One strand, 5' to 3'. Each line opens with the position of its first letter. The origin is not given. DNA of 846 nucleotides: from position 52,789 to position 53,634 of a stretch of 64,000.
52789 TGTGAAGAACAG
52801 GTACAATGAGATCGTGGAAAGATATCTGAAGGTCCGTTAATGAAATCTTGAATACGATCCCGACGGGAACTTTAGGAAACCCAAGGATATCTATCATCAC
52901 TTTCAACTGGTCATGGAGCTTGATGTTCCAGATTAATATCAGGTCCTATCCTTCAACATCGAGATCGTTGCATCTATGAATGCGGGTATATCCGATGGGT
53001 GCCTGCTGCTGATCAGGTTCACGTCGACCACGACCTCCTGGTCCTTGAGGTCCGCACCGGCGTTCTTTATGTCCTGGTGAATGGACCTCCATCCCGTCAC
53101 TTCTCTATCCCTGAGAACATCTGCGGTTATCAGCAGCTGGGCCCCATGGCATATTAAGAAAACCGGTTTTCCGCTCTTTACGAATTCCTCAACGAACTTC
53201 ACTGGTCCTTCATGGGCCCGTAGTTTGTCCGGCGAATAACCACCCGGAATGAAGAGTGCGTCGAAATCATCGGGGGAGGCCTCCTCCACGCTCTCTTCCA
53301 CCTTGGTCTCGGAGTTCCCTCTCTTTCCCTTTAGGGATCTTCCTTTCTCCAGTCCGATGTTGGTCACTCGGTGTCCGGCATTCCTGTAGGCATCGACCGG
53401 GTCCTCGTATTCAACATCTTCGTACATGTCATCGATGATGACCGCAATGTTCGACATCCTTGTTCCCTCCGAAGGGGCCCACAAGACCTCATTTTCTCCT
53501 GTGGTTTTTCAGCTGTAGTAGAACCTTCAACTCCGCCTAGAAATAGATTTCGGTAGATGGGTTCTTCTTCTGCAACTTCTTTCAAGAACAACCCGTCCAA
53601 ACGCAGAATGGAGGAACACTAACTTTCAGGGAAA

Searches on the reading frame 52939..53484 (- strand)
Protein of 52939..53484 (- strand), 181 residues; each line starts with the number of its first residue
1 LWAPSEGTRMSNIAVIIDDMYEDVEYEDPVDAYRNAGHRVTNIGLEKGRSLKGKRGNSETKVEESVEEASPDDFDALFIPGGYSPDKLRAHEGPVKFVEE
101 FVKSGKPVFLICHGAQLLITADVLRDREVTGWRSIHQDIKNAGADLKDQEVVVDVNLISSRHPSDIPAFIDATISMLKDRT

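Call 73: search_protein_families(library=pfam, proteins=[window:52939-53484:-], max_evalue=0.0001)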
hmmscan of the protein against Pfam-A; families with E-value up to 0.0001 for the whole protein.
window:52939-53484:- (181 aa): 2 families
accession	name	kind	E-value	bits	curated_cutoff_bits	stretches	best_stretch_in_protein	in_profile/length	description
PF01965.30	DJ-1_PfpI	-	4.1e-45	154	26.6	1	13-174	3-163/165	DJ-1/PfpI family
PF00117.34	GATase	-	3.5e-05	24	22.8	1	59-121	30-88/190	Glutamine amidotransferase class-I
